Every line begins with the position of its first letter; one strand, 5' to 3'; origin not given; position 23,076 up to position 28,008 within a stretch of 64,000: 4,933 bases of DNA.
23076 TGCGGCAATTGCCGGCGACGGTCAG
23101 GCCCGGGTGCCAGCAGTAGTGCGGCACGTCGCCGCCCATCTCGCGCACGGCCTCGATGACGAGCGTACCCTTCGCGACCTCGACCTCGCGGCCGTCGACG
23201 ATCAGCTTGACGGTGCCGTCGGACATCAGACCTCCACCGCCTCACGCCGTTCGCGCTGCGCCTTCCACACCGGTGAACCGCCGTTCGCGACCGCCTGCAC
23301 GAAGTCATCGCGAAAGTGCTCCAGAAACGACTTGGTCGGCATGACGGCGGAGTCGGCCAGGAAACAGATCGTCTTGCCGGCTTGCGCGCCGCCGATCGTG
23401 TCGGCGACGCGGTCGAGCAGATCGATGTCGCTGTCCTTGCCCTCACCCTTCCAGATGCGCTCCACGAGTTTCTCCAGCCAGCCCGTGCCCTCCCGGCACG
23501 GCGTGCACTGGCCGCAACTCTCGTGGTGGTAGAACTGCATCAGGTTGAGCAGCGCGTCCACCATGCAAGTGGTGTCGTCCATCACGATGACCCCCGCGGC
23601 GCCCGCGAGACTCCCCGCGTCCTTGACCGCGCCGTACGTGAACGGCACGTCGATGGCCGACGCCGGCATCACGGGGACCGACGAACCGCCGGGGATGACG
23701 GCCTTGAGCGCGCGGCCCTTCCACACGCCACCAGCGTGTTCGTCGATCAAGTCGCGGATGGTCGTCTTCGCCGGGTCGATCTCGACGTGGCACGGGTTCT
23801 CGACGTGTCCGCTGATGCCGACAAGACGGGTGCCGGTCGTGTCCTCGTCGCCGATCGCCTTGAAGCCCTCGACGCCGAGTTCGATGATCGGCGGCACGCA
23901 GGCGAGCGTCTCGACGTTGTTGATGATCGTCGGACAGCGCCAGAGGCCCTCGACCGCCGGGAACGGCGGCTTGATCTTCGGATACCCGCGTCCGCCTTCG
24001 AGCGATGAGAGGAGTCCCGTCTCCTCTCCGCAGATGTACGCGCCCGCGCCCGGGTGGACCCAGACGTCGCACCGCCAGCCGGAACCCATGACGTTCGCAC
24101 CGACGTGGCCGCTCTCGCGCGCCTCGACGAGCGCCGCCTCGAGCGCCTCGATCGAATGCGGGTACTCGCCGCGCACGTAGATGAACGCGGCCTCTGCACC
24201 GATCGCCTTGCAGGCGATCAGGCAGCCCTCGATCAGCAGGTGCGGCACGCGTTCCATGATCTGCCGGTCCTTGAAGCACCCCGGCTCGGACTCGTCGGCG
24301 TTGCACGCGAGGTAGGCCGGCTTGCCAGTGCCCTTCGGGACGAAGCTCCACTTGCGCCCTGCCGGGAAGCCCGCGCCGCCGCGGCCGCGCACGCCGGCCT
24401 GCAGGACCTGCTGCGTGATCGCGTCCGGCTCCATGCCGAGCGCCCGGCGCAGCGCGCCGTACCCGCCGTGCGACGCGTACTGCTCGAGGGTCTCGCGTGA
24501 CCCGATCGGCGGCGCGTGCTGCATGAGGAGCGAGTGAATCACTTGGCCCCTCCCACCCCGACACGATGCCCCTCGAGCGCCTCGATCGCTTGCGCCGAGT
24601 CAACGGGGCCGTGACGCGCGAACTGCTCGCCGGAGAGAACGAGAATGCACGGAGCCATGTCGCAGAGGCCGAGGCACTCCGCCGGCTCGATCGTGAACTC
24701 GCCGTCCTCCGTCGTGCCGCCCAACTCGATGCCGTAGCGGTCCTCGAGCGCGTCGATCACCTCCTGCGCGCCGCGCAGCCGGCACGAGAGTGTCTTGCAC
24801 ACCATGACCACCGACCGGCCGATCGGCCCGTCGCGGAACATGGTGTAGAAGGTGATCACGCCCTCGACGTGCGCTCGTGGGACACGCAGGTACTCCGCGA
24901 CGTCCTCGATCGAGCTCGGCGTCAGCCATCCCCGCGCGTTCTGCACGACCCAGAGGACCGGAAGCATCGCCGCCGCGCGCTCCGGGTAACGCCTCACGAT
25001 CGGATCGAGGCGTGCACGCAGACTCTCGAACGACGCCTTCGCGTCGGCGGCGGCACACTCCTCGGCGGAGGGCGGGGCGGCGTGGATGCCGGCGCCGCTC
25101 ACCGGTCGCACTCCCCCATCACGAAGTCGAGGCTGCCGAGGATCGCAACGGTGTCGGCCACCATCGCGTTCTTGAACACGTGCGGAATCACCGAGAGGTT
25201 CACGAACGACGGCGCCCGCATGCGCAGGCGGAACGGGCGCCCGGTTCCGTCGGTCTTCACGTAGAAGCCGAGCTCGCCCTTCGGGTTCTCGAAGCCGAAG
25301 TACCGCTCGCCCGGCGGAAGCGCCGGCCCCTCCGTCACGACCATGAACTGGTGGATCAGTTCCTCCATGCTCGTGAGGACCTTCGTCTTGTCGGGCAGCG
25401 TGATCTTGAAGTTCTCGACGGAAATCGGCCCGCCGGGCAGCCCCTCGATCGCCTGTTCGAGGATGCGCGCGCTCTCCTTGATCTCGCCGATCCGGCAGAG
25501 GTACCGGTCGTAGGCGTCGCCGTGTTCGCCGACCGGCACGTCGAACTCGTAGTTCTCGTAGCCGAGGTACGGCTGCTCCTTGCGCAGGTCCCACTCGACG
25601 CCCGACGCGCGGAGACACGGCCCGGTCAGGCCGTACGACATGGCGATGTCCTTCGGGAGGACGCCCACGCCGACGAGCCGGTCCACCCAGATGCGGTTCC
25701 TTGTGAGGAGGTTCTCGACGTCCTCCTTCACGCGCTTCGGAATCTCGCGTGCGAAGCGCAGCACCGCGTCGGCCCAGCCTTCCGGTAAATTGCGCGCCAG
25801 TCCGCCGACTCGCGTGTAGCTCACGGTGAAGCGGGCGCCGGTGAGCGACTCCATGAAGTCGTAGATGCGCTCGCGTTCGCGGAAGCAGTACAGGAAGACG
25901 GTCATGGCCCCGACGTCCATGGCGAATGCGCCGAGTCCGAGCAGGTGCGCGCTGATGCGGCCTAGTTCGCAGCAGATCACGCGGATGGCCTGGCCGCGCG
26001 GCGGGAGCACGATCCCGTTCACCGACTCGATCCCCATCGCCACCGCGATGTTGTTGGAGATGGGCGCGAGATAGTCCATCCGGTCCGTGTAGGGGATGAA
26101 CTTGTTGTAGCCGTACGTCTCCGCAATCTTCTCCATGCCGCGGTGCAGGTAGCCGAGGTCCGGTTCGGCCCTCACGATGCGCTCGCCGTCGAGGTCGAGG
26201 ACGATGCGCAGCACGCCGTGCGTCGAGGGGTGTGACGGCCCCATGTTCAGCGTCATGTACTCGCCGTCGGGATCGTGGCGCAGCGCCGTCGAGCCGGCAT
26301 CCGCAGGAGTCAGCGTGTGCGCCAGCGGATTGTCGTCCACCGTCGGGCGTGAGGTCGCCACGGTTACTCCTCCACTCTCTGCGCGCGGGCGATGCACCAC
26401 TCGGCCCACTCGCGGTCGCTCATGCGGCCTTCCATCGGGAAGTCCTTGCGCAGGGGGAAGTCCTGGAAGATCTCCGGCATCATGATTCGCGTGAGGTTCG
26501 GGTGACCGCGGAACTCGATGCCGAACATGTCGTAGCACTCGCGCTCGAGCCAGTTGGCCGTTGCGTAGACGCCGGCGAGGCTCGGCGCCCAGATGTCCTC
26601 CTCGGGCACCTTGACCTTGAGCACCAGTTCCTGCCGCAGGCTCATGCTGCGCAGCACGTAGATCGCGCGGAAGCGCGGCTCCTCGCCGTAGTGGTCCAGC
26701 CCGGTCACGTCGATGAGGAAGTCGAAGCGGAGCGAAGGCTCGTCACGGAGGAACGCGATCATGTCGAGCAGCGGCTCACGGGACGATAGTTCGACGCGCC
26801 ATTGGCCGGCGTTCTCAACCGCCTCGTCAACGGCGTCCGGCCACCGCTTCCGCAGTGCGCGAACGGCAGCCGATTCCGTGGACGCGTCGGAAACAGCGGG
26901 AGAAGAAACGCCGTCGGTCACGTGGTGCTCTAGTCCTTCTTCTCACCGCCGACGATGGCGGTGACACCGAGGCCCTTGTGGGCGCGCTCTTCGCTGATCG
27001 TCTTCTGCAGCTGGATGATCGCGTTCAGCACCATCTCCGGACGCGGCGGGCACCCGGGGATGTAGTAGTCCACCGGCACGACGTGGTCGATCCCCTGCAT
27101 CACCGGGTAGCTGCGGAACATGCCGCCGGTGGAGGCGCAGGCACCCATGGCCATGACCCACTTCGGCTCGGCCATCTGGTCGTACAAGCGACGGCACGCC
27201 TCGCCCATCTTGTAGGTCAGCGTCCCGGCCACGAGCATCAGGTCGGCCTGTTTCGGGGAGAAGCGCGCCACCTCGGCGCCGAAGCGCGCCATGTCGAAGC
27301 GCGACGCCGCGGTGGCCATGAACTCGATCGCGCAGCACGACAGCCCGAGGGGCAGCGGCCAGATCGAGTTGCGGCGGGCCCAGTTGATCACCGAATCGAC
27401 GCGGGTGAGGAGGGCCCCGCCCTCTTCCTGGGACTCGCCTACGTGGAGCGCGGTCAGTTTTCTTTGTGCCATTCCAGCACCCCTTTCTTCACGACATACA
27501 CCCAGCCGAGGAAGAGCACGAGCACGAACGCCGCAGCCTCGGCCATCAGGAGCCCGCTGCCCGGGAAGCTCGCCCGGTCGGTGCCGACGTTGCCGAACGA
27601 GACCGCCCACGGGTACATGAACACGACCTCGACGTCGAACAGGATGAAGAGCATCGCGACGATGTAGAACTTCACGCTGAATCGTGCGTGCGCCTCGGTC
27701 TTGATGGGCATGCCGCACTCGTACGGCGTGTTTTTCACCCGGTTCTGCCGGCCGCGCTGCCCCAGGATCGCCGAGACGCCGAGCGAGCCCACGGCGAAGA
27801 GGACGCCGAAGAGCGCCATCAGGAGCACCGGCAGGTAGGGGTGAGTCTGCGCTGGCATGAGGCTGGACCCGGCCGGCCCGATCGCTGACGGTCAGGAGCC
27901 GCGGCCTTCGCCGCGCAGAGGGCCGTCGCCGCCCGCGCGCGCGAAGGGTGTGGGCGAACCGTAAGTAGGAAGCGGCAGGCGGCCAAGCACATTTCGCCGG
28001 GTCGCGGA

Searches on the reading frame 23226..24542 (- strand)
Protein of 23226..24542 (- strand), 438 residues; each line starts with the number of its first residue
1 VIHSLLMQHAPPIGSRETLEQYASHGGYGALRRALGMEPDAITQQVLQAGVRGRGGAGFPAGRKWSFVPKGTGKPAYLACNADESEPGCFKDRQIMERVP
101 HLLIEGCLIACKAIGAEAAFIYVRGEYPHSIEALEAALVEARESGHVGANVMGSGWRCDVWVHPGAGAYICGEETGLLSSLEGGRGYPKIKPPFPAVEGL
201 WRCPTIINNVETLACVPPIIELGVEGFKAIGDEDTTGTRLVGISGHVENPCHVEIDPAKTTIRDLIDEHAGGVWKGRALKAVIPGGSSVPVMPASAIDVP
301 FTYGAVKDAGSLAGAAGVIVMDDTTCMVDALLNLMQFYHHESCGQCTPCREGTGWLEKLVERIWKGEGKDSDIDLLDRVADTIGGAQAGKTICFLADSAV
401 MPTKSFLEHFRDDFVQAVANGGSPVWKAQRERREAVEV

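Call 31: search_protein_families(library=pfam, proteins=[window:23226-24542:-], max_evalue=0.001)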
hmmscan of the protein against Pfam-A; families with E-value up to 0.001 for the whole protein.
window:23226-24542:- (438 aa): 4 families
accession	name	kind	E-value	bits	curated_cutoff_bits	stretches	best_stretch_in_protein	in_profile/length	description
PF01512.22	Complex1_51K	-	9.3e-47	159.1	31.2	1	47-217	2-149/150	Nuo51 FMN-binding domain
PF10589.14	NADH_4Fe-4S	-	1.7e-29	101.9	23.5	1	329-415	1-83/85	NADH-ubiquinone oxidoreductase-F iron-sulfur binding region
PF22461.2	SLBB_2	-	6.3e-11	42.7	27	1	240-297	2-60/79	SLBB domain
PF10531.15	SLBB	-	4.1e-05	23.8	27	1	241-277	2-37/55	SLBB domain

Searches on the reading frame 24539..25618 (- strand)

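Call 31: search_protein_families(library=pfam, proteins=[window:24539-25618:-], max_evalue=0.001)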
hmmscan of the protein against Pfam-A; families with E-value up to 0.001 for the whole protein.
window:24539-25618:- (359 aa): 1 family
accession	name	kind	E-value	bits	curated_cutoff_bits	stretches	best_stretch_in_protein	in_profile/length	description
PF01257.25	2Fe-2S_thioredx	-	8e-44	149.4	24.8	1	206-345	3-141/145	Thioredoxin-like [2Fe-2S] ferredoxin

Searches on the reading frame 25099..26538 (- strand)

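Call 31: search_protein_families(library=pfam, proteins=[window:25099-26538:-], max_evalue=0.001)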
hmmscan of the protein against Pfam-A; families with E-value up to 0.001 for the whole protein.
window:25099-26538:- (479 aa): 1 family
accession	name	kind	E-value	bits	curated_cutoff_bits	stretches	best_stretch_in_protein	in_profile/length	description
PF00346.24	Complex1_49kDa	-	2.4e-113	378.2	24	1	208-479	1-271/271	Respiratory-chain NADH dehydrogenase, 49 Kd subunit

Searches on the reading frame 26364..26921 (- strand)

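Call 31: search_protein_families(library=pfam, proteins=[window:26364-26921:-], max_evalue=0.001)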
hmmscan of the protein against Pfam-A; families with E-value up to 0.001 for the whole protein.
window:26364-26921:- (185 aa): 1 family
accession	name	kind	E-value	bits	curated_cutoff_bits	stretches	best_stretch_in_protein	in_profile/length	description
PF00329.25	Complex1_30kDa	-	5.7e-40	137.2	22.5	1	48-166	5-123/124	Respiratory-chain NADH dehydrogenase, 30 Kd subunit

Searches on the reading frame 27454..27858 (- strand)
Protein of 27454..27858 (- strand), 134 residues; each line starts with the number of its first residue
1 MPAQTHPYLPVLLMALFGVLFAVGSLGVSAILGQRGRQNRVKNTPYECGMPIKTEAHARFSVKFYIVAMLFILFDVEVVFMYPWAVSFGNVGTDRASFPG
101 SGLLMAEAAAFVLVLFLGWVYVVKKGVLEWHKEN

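Call 31: search_protein_families(library=pfam, proteins=[window:27454-27858:-], max_evalue=0.001)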
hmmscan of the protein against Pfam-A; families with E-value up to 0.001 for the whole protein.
window:27454-27858:- (134 aa): 1 family
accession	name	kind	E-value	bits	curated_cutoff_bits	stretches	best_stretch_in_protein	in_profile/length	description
PF00507.24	Oxidored_q4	-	1.7e-31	108.8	23.3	1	25-130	4-99/99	NADH-ubiquinone/plastoquinone oxidoreductase, chain 3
